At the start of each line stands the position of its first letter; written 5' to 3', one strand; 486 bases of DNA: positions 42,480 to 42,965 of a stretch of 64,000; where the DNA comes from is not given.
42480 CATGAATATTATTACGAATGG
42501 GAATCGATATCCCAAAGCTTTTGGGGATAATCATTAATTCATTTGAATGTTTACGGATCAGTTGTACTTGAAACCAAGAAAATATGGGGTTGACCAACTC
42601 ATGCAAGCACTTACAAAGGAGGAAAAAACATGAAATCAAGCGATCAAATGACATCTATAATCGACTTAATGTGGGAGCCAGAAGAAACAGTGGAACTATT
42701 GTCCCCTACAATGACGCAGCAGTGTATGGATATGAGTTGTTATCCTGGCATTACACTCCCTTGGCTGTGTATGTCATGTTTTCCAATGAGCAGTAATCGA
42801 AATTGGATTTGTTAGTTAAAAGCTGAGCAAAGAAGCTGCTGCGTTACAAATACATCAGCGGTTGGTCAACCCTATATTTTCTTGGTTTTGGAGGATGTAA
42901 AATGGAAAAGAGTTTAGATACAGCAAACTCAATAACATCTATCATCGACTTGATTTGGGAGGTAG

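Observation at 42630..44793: Three paralogous precursor ORFs: conserved IDLxWE leader, hypervariable Cys-rich cores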

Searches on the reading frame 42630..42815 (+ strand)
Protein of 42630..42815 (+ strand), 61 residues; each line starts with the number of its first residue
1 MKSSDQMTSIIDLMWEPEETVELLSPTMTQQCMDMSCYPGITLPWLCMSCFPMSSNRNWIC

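Call 9: search_protein_families(library=ncbifam, proteins=[window:42630-42815:+], max_evalue=0.1)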
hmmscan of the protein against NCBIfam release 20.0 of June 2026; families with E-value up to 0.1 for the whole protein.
window:42630-42815:+ (61 aa): 1 family
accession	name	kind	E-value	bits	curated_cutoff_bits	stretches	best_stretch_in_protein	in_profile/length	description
TIGR01180.1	aman2_put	subfamily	0.074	11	249.55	1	19-58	35-74/749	GH92 family glycosyl hydrolase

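Call 10: search_protein_families(library=pfam, proteins=[window:42630-42815:+], max_evalue=0.1)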
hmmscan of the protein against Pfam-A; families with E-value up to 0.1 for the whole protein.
window:42630-42815:+ (61 aa): 0 families

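Call 15: find_encoding_contigs(protein=window:42630-42815:+, flank=10000, max_places=6)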
Protein window:42630-42815:+ (61 aa): 1 contig read that carries it; 1 place shown.
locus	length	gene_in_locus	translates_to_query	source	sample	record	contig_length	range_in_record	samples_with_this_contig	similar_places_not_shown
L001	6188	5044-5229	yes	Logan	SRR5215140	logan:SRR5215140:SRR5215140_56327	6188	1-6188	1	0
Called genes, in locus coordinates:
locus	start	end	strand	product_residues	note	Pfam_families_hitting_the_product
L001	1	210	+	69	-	?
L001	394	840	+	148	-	-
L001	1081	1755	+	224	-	PF03572:Peptidase_S41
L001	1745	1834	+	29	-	-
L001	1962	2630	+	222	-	PF04055:Radical_SAM, PF13353:Fer4_12 (weak)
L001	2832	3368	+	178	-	-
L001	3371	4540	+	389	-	-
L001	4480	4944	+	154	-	-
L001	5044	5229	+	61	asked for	-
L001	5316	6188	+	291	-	?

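Call 16: find_homologous_proteins(query=A1, max_evalue=10)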
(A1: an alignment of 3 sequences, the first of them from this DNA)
Query A1 (3 sequences) (61 aa, profile of the alignment): 2 proteins with E <= 10 among 3 candidates.
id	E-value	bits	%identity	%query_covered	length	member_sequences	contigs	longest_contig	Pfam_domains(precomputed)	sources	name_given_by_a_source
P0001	3.3e-28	115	100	100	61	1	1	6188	-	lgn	-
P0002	3.6e-25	105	45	51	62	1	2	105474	-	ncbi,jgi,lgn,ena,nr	ncbi:MAG: hypothetical protein FWE21_02810 [Defluviitaleaceae bacterium]|nr:hypothetical protein [De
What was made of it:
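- Tried and rejected: First word-index search (call 16).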

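Call 18: find_encoding_contigs(protein=P0002, flank=10000, max_places=6)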
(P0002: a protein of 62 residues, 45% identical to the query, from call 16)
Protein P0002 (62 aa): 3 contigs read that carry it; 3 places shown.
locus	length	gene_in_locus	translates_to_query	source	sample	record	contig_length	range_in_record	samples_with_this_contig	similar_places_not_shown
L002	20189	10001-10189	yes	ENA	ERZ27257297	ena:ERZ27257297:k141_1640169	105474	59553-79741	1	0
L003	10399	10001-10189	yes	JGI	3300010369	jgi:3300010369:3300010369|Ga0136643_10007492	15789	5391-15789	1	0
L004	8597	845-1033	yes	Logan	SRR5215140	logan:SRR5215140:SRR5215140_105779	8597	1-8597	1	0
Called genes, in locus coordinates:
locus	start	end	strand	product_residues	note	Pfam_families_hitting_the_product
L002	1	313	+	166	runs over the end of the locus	PF18768:RNPP_C (faint)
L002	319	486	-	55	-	-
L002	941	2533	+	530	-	PF00664:ABC_membrane, PF00005:ABC_tran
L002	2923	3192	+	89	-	-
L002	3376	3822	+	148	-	-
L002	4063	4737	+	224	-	PF03572:Peptidase_S41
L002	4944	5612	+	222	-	PF04055:Radical_SAM, PF13353:Fer4_12 (weak)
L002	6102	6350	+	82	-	-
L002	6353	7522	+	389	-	-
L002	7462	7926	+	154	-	-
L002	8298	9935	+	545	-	-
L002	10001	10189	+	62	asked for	-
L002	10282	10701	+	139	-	-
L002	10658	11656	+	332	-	PF04055:Radical_SAM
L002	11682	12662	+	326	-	PF04951:Peptidase_M55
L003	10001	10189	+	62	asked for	-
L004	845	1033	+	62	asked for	-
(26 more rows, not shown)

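Call 20: search_protein_representatives(alignment_id=A1)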
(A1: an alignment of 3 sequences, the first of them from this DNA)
Query: 3 sequences, 65 profile positions. Proteins with E-value up to 0.001 (for the whole library): 11; up to 1e-10: 3; up to 1e-30: 0. The best 11 are listed.
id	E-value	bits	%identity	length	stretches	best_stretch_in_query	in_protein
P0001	1.0e-28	114.9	-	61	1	5-65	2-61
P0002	1.2e-25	105.1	-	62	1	1-58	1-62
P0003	3.7e-11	58.7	-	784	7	8-31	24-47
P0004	2.0e-08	50.0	-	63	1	1-49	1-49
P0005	3.2e-08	49.3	-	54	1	1-51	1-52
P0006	4.9e-06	42.3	-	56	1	1-50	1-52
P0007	8.9e-06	41.4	-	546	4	5-20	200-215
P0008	1.7e-05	40.5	-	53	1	1-45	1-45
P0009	4.2e-05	39.3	-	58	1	1-40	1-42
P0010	1.7e-04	37.4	-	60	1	1-58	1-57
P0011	4.6e-04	36.0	-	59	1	4-42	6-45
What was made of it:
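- Tried and rejected: The exhaustive profile search (call 20) was needed to find the family.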

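Call 23: find_encoding_contigs(protein=P0004, flank=10000, max_places=4)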
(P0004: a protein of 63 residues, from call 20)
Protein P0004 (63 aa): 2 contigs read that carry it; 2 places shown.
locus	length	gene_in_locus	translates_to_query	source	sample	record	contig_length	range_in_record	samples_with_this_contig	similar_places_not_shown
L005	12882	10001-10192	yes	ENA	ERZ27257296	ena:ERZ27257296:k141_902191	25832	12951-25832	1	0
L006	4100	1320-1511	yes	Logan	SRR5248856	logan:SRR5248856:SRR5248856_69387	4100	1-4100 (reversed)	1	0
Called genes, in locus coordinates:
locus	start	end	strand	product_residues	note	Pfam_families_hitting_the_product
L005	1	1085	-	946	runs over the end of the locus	PF07833:Cu_amine_oxidN1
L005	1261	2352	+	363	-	PF13180:PDZ_2 (faint), PF05580:Peptidase_S55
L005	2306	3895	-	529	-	PF00239:Resolvase, PF07508:Recombinase, PF13408:Zn_ribbon_recom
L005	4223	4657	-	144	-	-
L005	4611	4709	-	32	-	-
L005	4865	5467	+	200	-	PF01381:HTH_3, PF07022:Phage_CI_repr, PF12844:HTH_19, PF13443:HTH_26, PF13560:HTH_31 (weak)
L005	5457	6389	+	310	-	PF01381:HTH_3, PF12844:HTH_19, PF13560:HTH_31 (weak), PF20432:Xre-like-HTH (weak), PF18768:RNPP_C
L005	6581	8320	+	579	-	PF03572:Peptidase_S41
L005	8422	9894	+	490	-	-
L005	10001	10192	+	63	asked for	-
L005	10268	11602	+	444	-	PF13353:Fer4_12 (weak), PF04055:Radical_SAM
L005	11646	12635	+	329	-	PF04951:Peptidase_M55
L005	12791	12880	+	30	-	?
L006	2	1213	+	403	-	?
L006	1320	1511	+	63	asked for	-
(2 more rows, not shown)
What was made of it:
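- L005: regulator, S41, HExxH lipoprotein, precursor, rSAM-A, M55 (call 23).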

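Call 24: find_encoding_contigs(protein=P0005, flank=10000, max_places=4)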
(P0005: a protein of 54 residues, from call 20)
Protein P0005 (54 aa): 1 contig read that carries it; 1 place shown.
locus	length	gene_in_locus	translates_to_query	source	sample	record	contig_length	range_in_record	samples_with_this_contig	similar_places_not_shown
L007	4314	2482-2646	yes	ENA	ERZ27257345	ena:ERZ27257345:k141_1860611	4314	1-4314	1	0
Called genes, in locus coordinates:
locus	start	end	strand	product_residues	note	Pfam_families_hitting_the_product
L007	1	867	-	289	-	?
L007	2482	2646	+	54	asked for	-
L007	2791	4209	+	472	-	-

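Call 25: find_encoding_contigs(protein=P0006, flank=10000, max_places=3)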
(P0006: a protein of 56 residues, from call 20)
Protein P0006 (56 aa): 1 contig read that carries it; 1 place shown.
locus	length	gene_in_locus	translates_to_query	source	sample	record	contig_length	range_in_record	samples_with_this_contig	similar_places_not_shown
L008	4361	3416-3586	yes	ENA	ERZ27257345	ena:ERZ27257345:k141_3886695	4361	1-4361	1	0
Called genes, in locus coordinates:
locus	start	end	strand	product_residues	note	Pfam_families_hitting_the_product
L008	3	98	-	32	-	?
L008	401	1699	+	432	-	PF03572:Peptidase_S41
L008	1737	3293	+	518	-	-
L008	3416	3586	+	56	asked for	-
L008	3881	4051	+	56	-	-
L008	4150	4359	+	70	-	?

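Call 26: find_encoding_contigs(protein=P0008, flank=10000, max_places=3)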
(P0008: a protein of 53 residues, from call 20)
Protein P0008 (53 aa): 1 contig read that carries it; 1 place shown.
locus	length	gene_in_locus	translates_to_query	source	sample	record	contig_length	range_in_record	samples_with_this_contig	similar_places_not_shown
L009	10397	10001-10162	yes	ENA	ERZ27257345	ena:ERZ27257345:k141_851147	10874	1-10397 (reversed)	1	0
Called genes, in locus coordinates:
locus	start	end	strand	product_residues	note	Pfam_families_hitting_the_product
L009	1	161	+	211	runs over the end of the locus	?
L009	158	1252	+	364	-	PF04551:GcpE, PF26540:GcpE_C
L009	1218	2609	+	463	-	PF01554:MatE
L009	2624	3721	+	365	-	PF03816:LytR_cpsA_psr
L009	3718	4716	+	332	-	PF00291:PALP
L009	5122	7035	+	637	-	PF13560:HTH_31 (faint), PF14559:TPR_19 (faint), PF07719:TPR_2 (faint), PF13176:TPR_7 (faint), PF13424:TPR_12 (faint), PF13428:TPR_14 (faint), PF18768:RNPP_C (weak)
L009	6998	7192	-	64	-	-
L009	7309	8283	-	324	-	PF04055:Radical_SAM, PF13353:Fer4_12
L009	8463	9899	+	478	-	PF04055:Radical_SAM, PF13353:Fer4_12 (weak)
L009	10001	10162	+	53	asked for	-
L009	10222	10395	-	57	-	?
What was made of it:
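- On RNPP quorum-sensing-controlled RiPP operons (RaS-RiPP-like): The L009 and window orthologues have weaker RNPP_C hits (calls 18, 23, 26).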

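Call 27: find_encoding_contigs(protein=P0010, flank=10000, max_places=3)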
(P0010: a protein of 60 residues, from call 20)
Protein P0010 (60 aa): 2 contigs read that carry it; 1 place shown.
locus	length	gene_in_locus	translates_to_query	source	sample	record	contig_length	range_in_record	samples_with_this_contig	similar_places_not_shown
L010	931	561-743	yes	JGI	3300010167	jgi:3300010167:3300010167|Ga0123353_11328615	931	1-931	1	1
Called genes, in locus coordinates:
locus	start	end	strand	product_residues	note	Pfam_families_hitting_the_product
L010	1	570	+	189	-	?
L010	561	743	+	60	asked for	-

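Call 28: find_encoding_contigs(protein=P0011, flank=10000, max_places=3)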
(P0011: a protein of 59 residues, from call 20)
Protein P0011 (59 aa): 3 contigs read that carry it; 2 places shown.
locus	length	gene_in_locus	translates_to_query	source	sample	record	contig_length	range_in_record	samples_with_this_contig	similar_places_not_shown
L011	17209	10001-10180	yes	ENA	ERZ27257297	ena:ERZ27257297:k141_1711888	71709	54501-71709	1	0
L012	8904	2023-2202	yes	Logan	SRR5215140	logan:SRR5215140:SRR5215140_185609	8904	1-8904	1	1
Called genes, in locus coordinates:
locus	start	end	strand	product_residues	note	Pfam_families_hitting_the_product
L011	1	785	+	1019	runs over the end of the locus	PF00415:RCC1, PF25390:WD40_RLD, PF13540:RCC1_2, PF00415:RCC1, PF13540:RCC1_2, PF00415:RCC1, PF13540:RCC1_2, PF00415:RCC1, +12 more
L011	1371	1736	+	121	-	PF01909:NTP_transf_2, PF18765:Polbeta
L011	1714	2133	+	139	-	PF05168:HEPN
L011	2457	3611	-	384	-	PF13102:Phage_int_SAM_5, PF14659:Phage_int_SAM_3, PF00589:Phage_integrase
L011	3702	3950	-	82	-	PF12728:HTH_17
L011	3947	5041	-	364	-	-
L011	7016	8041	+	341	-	PF13808:DDE_Tnp_1_assoc (weak), PF01609:DDE_Tnp_1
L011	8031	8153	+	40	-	-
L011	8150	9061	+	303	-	PF01381:HTH_3, PF12844:HTH_19 (faint), PF13374:TPR_10 (faint), PF13424:TPR_12 (weak)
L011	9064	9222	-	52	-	-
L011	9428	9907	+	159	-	-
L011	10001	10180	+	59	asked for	-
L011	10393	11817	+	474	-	-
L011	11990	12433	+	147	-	-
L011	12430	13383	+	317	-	PF04055:Radical_SAM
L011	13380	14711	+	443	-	PF13353:Fer4_12, PF04055:Radical_SAM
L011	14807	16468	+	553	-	PF00664:ABC_membrane, PF00005:ABC_tran, PF02463:SMC_N (weak), PF13304:AAA_21 (faint)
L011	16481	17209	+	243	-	?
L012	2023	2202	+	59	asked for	-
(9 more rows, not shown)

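Call 33: find_homologous_proteins(query=A3, max_evalue=1)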
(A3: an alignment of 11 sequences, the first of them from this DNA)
Query A3 (11 sequences) (61 aa, profile of the alignment): 12 proteins with E <= 1 among 94 candidates.
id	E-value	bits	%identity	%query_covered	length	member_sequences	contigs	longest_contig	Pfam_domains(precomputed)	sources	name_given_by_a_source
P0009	4.7e-19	86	56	26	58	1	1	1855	-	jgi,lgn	jgi:hypothetical protein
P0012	3.1e-18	83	32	61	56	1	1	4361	-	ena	-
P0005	2.2e-17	81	56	26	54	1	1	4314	-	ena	-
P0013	7.8e-17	79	54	39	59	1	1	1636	-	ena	-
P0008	3.1e-16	77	35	70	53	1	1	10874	-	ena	-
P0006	6.8e-16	76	34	66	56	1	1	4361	-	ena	-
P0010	2.2e-15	74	42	59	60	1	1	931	-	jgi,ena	-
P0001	3.8e-14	70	100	100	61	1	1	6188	-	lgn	-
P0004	2.4e-13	68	43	70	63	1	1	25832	-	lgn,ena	-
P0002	3.4e-13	67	45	51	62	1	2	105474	-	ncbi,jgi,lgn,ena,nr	ncbi:MAG: hypothetical protein FWE21_02810 [Defluviitaleaceae bacterium]|nr:hypothetical protein [De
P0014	1.0e-4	40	34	100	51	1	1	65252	-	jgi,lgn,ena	-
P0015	3.2e-3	35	42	51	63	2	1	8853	-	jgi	-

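Call 34: find_related_loci(query=A3, collection=genome_contigs, flank=8000)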
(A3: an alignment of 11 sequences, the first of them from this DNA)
Query A3 (61 aa) in genome_contigs; peptide patterns used: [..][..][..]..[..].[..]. (x = any residue, [..] = any of these).
11 stretches matched a pattern, but none encodes a relative of the query by tblastn (E <= 1e-3).
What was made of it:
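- Tried and rejected: First GTDB genome scan (call 34).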

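Call 36: find_encoding_contigs(protein=P0014, flank=10000, max_places=3)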
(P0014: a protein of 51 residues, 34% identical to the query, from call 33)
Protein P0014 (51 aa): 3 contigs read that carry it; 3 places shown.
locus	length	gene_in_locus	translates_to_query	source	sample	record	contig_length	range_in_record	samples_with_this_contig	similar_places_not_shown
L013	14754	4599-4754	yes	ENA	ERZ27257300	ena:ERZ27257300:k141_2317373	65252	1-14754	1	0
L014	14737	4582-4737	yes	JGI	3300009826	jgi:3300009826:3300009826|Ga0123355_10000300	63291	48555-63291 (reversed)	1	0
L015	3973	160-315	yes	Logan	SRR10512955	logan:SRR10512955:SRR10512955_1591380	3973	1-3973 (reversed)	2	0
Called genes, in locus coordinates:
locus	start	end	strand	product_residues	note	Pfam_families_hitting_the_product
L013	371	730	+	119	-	PF04545:Sigma70_r4, PF01381:HTH_3 (faint)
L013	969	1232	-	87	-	-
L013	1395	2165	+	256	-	PF01381:HTH_3, PF12844:HTH_19, PF13560:HTH_31 (weak), PF00717:Peptidase_S24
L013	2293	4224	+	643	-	PF14559:TPR_19 (faint)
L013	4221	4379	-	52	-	-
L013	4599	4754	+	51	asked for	-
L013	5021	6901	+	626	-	-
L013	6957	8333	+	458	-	PF13353:Fer4_12, PF04055:Radical_SAM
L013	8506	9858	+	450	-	PF13353:Fer4_12, PF04055:Radical_SAM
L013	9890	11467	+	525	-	PF00664:ABC_membrane, PF02463:SMC_N (weak), PF00005:ABC_tran, PF13304:AAA_21 (faint)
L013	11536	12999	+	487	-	PF03193:RsgA_GTPase (faint), PF00005:ABC_tran (weak), PF00006:ATP-synt_ab (faint), PF00931:NB-ARC (faint), PF02463:SMC_N (faint), PF05729:NACHT (faint), PF13401:AAA_22 (faint), PF00005:ABC_tran, +6 more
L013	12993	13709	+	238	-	PF19289:PmbA_TldD_3rd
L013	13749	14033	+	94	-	-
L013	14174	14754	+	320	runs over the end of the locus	PF00376:MerR, PF13411:MerR_1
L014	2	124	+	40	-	?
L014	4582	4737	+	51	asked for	-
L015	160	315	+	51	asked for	-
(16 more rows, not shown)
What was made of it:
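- L013 and L011: regulator, small ORF, precursor, lipoprotein, rSAM-B, rSAM-A, ABC (calls 28, 36). An RNPP-type regulator is adjacent in the window, L005, L009, L011 and L013 (calls 18, 23, 26, 28, 36).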

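Call 41: search_protein_families(library=ncbifam, proteins=[L005:10268-11602:+, L013:6957-8333:+, L013:8506-9858:+, L005:8422-9894:+, L011:10393-11817:+, L013:5021-6901:+, L005:5457-6389:+, L011:9428-9907:+], max_evalue=0.001)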
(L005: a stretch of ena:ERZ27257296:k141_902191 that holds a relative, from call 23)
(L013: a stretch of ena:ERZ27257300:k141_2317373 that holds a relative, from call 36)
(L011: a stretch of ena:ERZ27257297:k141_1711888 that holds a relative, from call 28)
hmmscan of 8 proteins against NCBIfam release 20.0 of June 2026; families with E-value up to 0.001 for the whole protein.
L005:10268-11602:+ (444 aa): 69 families (the best 25 are shown)
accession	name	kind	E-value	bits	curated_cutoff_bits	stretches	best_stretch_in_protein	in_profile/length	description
NF038107.1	rSAM_NF038107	equivalog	3.8e-34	118.2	600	1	6-439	6-438/444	Cys-every-fifth radical SAM/SPASM peptide maturase CefB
TIGR04334.1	rSAM_Clo7bot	equivalog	5.6e-33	114.2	600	1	10-435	9-436/440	radical SAM/SPASM domain Clo7bot peptide maturase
NF047865.1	rSAM_PapB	equivalog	1.7e-32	113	340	1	98-415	4-330/330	PapB family radical SAM/SPASM ranthipeptide maturase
TIGR04463.1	rSAM_vs_C_rich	equivalog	1.3e-31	109.8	525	1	10-403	5-396/438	TIGR04463 family radical SAM/SPASM RiPP maturase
TIGR04280.1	geopep_mat_rSAM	hypoth_equivalog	5.2e-28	98.2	400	1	51-413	43-404/428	geopeptide radical SAM maturase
TIGR04064.1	rSAM_nif11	equivalog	1e-23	83.8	518.7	2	55-234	31-227/459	nif11-like peptide radical SAM maturase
NF052473.1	rSAM_FlmE_OhkG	exception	3.5e-23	82.1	500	1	6-434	8-457/481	FlmE/OhkG family radical SAM/SPASM peptide maturase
TIGR03974.1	rSAM_six_Cys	equivalog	5.3e-21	75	425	1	14-416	7-431/451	thioether cross-link-forming SCIFF peptide maturase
NF040492.1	not_ScfB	exception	1.1e-20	74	855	1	68-421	59-435/450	ScfB-related radical SAM/SPASM orphan maturase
NF040899.1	ryptide_rSAM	equivalog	5e-19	68.3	600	1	90-261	94-274/464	radical SAM/SPASM ryptide class RiPP maturase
TIGR04068.1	rSAM_ocin_clost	equivalog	7.9e-18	64.6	500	1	29-230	23-231/462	Cys-rich peptide radical SAM maturase CcpM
NF041298.1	rSAM_mat_DynA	equivalog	4e-16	58.9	450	1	104-403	8-323/356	dynobactin maturation radical SAM/SPASM protein DynA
TIGR02666.1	moaA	equivalog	2.3e-15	56.4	284.05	1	102-243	15-163/336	GTP 3',8-cyclase MoaA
TIGR02668.1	moaA_archaeal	equivalog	6.7e-15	54.8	325.25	1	98-261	11-175/303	GTP 3',8-cyclase MoaA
TIGR03906.1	quino_hemo_SAM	equivalog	1e-14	54.1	453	1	19-403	14-416/467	quinohemoprotein amine dehydrogenase maturation protein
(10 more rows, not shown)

L013:6957-8333:+ (458 aa): 56 families (the best 25 are shown)
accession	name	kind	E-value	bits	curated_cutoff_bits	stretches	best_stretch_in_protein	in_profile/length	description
NF038107.1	rSAM_NF038107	equivalog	1.5e-24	86.6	600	1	5-429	5-407/444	Cys-every-fifth radical SAM/SPASM peptide maturase CefB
NF047865.1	rSAM_PapB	equivalog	6.6e-22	78.2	340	1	100-425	5-319/330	PapB family radical SAM/SPASM ranthipeptide maturase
TIGR04280.1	geopep_mat_rSAM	hypoth_equivalog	1.2e-21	77.2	400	1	60-435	50-405/428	geopeptide radical SAM maturase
TIGR02666.1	moaA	equivalog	2.1e-19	69.7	284.05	1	102-276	14-184/336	GTP 3',8-cyclase MoaA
TIGR02668.1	moaA_archaeal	equivalog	1.1e-17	64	325.25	1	101-277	13-178/303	GTP 3',8-cyclase MoaA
TIGR03942.1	sulfatase_rSAM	equivalog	1.2e-17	64.1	349.45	1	105-432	8-334/363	anaerobic sulfatase maturase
TIGR04463.1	rSAM_vs_C_rich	equivalog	3.8e-17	62.2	525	1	76-424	60-396/438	TIGR04463 family radical SAM/SPASM RiPP maturase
NF040492.1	not_ScfB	exception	4.4e-17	62.1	855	1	102-425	99-418/450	ScfB-related radical SAM/SPASM orphan maturase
TIGR04317.1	W_rSAM_matur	equivalog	5.5e-17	61.9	380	1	102-276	8-175/349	tungsten cofactor oxidoreductase radical SAM maturase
NF041298.1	rSAM_mat_DynA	equivalog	1.6e-16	60.2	450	1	102-424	5-323/356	dynobactin maturation radical SAM/SPASM protein DynA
NF052473.1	rSAM_FlmE_OhkG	exception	3.1e-16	59.2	500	1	6-441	7-446/481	FlmE/OhkG family radical SAM/SPASM peptide maturase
TIGR03974.1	rSAM_six_Cys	equivalog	5.2e-16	58.5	425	1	22-426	13-420/451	thioether cross-link-forming SCIFF peptide maturase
NF001199.0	PRK00164.2-1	equivalog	7.8e-15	54.8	231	1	100-276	14-179/308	GTP 3',8-cyclase MoaA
NF033640.1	N_Twi_rSAM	subfamily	1.2e-14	54.3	170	1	79-280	92-300/398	twitch domain-containing radical SAM protein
NF038283.1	viperin_w_prok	equivalog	2.2e-14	53.3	180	1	104-264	8-169/281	viperin family antiviral radical SAM protein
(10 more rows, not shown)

L013:8506-9858:+ (450 aa): 62 families (the best 25 are shown)
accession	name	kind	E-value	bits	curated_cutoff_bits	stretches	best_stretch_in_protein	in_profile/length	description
NF038107.1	rSAM_NF038107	equivalog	2.4e-32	112.3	600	1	10-403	10-401/444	Cys-every-fifth radical SAM/SPASM peptide maturase CefB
TIGR04334.1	rSAM_Clo7bot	equivalog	3e-32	111.8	600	1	9-434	8-435/440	radical SAM/SPASM domain Clo7bot peptide maturase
NF047865.1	rSAM_PapB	equivalog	1e-31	110.4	340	1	97-403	3-317/330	PapB family radical SAM/SPASM ranthipeptide maturase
TIGR04463.1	rSAM_vs_C_rich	equivalog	5.2e-30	104.6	525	1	8-406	3-398/438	TIGR04463 family radical SAM/SPASM RiPP maturase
TIGR04280.1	geopep_mat_rSAM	hypoth_equivalog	2.8e-28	99.1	400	1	58-404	50-394/428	geopeptide radical SAM maturase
NF052473.1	rSAM_FlmE_OhkG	exception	6.6e-25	87.7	500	1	13-436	14-459/481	FlmE/OhkG family radical SAM/SPASM peptide maturase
TIGR04064.1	rSAM_nif11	equivalog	9.1e-23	80.7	518.7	2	15-234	11-227/459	nif11-like peptide radical SAM maturase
NF041298.1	rSAM_mat_DynA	equivalog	3.5e-22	78.9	450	1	104-410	8-327/356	dynobactin maturation radical SAM/SPASM protein DynA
TIGR03974.1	rSAM_six_Cys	equivalog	8.6e-20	71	425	1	80-403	79-417/451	thioether cross-link-forming SCIFF peptide maturase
NF040492.1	not_ScfB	exception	5.7e-19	68.3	855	1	74-403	72-416/450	ScfB-related radical SAM/SPASM orphan maturase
TIGR04068.1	rSAM_ocin_clost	equivalog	1.7e-17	63.5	500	1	33-230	27-231/462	Cys-rich peptide radical SAM maturase CcpM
NF038170.1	lachnocin_rSAM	equivalog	2.4e-14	53.1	550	1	95-398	74-391/440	lachnocin radical SAM maturase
TIGR02666.1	moaA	equivalog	6.1e-14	51.7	284.05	1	103-356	16-280/336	GTP 3',8-cyclase MoaA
TIGR03978.1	rSAM_paired_1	equivalog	4e-13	48.9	370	1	53-230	41-226/466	His-Xaa-Ser system radical SAM maturase HxsB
NF041707.1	rSAM_YhhB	equivalog_domain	6.4e-12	45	445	1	106-230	11-151/369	cyclophane-forming radical SAM/SPASM peptide maturase YhhB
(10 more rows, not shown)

L005:8422-9894:+ (490 aa): 0 families

L011:10393-11817:+ (474 aa): 0 families

L013:5021-6901:+ (626 aa): 0 families

L005:5457-6389:+ (310 aa): 9 families
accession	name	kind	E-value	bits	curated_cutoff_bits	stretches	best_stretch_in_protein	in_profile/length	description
TIGR03070.1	couple_hipB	subfamily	1e-09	38.2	71.65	1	5-58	3-56/58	type II toxin-antitoxin system Y4mF family antitoxin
TIGR03830.1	CxxCG_CxxCG_HTH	subfamily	4.1e-07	29.9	61.8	1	6-43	67-104/127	type II TA system antitoxin MqsA family protein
TIGR00270.2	TIGR00270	equivalog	3.4e-06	26.9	110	1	6-41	77-112/159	multiprotein bridging factor aMBF1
NF058600.1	TransRegSco1979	equivalog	0.00012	21.2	350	1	4-61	8-65/280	Sco1979 family transcriptional regulator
NF049845.1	Xre_ParS_antitoxin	subfamily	0.00026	21.1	90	1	8-55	6-53/112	type II RES/Xre toxin-antitoxin system antitoxin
NF003162.0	PRK04140.1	equivalog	0.00044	19.4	263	1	6-58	128-180/317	transcriptional regulator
NF041951.1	phage_RstR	subfamily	0.0005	20.3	80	1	5-43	3-41/108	RstR family transcriptional repressor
TIGR02612.1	mob_myst_A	hypoth_equivalog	0.00071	19.5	122.6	0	9-43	30-64/150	mobile mystery protein A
NF006015.0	PRK08154.1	subfamily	0.00098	18.4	204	0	4-105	30-129/314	anaerobic benzoate catabolism transcriptional regulator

L011:9428-9907:+ (159 aa): 0 families
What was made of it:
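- Closest known: SCIFF/ranthipeptides and their maturase CteB. Different: The enzyme scores are far below cut-off: SCIFF maturase model 75 bits against 425, PapB model 113 against 340 (call 41).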
